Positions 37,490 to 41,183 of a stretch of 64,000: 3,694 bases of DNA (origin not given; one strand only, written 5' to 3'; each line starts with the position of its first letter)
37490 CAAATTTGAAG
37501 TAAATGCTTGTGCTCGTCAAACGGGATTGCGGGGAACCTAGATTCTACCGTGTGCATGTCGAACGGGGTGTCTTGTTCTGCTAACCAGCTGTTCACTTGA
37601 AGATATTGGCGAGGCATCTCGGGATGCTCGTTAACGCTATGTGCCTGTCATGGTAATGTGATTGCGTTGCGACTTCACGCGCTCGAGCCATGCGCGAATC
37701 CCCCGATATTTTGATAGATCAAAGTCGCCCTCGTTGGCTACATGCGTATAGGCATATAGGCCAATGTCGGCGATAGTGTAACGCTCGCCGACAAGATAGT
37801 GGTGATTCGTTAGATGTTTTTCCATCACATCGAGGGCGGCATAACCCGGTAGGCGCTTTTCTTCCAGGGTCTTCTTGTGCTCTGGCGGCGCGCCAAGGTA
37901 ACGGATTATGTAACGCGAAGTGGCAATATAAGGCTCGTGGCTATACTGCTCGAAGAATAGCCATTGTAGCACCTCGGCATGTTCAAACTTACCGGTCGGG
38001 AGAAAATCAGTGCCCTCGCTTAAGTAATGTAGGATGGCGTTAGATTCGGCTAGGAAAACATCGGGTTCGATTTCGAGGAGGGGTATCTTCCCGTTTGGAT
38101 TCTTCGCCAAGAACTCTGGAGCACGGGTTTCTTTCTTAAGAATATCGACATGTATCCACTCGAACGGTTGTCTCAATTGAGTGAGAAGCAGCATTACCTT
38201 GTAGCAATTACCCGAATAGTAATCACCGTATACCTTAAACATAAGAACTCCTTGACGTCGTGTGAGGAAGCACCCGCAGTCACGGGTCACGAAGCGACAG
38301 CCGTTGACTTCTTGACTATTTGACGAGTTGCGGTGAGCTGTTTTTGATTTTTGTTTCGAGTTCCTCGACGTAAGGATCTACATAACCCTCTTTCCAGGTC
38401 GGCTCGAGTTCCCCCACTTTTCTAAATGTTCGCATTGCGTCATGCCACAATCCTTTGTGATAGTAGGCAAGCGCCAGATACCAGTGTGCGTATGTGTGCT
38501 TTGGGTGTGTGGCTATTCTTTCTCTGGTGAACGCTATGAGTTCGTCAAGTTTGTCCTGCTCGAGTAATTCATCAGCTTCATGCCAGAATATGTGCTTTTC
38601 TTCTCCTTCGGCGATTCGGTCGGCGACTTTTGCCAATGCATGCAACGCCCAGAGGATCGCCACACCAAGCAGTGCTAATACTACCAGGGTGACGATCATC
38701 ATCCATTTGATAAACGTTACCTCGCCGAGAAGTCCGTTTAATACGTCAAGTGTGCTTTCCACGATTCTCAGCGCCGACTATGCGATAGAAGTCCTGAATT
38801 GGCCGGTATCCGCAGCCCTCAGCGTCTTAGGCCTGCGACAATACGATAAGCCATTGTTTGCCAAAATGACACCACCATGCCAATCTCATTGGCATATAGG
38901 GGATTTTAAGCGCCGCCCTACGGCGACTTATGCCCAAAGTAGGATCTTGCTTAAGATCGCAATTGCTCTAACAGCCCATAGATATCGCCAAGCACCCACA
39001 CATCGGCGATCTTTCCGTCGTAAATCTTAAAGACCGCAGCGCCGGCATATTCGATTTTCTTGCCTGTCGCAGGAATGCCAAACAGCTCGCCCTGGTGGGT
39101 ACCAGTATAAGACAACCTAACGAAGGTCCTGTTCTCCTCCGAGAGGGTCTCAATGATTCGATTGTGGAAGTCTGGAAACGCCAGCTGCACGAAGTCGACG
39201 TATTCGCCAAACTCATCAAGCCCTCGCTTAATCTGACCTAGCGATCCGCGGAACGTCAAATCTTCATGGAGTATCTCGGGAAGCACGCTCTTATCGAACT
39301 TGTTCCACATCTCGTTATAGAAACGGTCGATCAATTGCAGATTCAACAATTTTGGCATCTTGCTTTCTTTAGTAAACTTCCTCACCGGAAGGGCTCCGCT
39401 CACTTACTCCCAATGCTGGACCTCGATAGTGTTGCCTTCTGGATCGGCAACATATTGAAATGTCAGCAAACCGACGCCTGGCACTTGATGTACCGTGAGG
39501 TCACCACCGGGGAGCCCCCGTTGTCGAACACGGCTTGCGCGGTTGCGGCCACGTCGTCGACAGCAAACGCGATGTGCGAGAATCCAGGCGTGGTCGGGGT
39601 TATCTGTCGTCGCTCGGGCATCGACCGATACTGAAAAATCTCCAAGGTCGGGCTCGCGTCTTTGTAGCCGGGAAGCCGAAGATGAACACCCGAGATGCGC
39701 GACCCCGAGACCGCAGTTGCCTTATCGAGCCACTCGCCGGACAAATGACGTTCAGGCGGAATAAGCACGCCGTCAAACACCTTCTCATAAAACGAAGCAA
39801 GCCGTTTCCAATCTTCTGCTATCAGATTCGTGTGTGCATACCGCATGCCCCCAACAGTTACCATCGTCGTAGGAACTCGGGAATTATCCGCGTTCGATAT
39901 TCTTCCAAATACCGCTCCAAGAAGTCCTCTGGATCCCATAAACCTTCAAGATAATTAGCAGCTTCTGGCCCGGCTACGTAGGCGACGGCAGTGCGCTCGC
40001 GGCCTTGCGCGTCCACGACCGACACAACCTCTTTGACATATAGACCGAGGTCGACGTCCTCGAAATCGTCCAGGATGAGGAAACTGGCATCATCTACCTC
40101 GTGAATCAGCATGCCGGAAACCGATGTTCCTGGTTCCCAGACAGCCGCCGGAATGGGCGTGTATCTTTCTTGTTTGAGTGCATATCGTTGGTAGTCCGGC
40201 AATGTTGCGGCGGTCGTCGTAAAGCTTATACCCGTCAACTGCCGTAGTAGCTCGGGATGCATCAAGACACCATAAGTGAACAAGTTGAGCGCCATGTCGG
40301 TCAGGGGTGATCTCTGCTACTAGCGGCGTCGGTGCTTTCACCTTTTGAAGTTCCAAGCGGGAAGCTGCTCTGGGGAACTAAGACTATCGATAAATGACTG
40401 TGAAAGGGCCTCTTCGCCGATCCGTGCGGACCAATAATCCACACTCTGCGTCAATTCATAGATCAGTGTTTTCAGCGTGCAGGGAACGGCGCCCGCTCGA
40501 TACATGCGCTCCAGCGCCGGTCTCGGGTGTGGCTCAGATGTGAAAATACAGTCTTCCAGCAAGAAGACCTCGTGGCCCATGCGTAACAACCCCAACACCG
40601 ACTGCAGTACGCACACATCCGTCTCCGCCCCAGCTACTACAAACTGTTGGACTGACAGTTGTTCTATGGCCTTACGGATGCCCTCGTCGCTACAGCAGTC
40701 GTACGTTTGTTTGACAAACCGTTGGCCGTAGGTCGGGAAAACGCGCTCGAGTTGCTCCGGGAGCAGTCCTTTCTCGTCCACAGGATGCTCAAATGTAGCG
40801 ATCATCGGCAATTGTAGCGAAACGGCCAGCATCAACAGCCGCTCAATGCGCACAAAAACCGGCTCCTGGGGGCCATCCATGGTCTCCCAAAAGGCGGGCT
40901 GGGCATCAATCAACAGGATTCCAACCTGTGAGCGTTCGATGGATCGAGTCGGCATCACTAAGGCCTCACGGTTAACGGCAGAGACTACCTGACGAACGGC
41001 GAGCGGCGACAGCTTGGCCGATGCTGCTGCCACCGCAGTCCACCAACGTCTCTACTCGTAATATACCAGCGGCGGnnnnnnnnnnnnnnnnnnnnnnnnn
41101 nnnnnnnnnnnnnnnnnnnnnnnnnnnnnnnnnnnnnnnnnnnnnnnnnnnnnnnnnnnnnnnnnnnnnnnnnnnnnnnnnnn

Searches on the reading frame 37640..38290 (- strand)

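Call 4: search_protein_families(library=pfam, proteins=[window:37640-38290:-], max_evalue=0.01)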
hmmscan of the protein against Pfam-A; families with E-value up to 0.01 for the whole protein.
window:37640-38290:- (217 aa): 8 families
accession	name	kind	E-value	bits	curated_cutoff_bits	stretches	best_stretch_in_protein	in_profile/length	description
PF13417.12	GST_N_3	-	7.1e-14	52.3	22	1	21-92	2-69/75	Glutathione S-transferase, N-terminal domain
PF02798.26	GST_N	-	1.2e-12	48.5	20.9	1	19-91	4-75/76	Glutathione S-transferase, N-terminal domain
PF00043.30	GST_C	-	3.4e-11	43.7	20.7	1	127-208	8-92/93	Glutathione S-transferase, C-terminal domain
PF13409.12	GST_N_2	-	6e-11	43.2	25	1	26-91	2-68/70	Glutathione S-transferase, N-terminal domain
PF14497.11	GST_C_3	-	1.5e-07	32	21.6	1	135-209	14-95/104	Glutathione S-transferase, C-terminal domain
PF13410.11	GST_C_2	-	6.3e-07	29.8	24.9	1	151-204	13-69/69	Glutathione S-transferase, C-terminal domain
PF17172.10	GST_N_4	-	0.0013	19.8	30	1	61-93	26-58/99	Glutathione S-transferase N-terminal domain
PF21972.1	Arc1p_N_like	-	0.0066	17.2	27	0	152-203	20-75/81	Nuclear-export cofactor Arc1p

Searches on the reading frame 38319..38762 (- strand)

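Call 70: search_protein_families(library=pfam, proteins=[window:38319-38762:-], max_evalue=0.001)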
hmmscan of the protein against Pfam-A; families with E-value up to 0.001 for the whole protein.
window:38319-38762:- (148 aa): 1 family
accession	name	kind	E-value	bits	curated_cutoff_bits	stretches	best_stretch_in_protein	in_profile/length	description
PF07719.23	TPR_2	-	0.00033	21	27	1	91-122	2-33/34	Tetratricopeptide repeat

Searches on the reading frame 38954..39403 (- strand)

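Call 70: search_protein_families(library=pfam, proteins=[window:38954-39403:-], max_evalue=0.001)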
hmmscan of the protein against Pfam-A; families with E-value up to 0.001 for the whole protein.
window:38954-39403:- (150 aa): 2 families
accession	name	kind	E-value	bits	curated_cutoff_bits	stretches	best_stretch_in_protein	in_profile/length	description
PF07366.18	SnoaL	-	6.9e-29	100.7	28.4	1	24-148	2-126/126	SnoaL-like polyketide cyclase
PF12680.13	SnoaL_2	-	2.1e-17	64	27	1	26-134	2-101/102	SnoaL-like domain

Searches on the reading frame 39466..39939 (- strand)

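Call 70: search_protein_families(library=pfam, proteins=[window:39466-39939:-], max_evalue=0.001)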
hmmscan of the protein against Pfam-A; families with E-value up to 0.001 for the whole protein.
window:39466-39939:- (158 aa): 2 families
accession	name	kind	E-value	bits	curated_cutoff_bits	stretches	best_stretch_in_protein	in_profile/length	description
PF00903.31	Glyoxalase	-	4.5e-07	30.7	20.6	1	34-145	2-96/121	Glyoxalase/Bleomycin resistance protein/Dioxygenase superfamily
PF13669.12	Glyoxalase_4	-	0.00023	21.9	27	1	36-146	2-95/109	Glyoxalase/Bleomycin resistance protein/Dioxygenase superfamily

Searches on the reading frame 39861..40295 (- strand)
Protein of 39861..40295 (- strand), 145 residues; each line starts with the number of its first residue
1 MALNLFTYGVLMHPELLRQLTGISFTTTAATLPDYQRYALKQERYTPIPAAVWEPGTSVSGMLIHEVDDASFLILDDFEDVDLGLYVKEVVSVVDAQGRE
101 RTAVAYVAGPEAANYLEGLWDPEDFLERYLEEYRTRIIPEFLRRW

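Call 70: search_protein_families(library=pfam, proteins=[window:39861-40295:-], max_evalue=0.001)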
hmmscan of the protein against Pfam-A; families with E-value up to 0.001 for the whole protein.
window:39861-40295:- (145 aa): 2 families
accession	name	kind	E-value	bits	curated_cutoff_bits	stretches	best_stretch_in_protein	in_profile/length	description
PF06094.17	GGACT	-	4.5e-15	56.7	22.8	1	5-120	1-118/120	Gamma-glutamyl cyclotransferase, AIG2-like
PF13772.11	AIG2_2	-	5.5e-06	27.2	27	1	64-111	6-53/83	AIG2-like family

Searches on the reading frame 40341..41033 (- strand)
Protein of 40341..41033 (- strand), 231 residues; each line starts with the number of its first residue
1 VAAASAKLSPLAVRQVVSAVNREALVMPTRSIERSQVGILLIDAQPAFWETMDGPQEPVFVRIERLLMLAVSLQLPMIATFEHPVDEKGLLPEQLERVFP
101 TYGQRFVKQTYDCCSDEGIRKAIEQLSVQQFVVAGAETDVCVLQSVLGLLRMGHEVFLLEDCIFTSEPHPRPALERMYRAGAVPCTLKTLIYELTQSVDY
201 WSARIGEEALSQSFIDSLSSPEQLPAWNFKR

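Call 70: search_protein_families(library=pfam, proteins=[window:40341-41033:-], max_evalue=0.001)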
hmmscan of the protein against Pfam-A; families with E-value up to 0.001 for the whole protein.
window:40341-41033:- (231 aa): 1 family
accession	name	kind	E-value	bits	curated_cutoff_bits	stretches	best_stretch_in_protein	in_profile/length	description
PF00857.26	Isochorismatase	-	1.1e-15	58.6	27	1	40-187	4-173/175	Isochorismatase domain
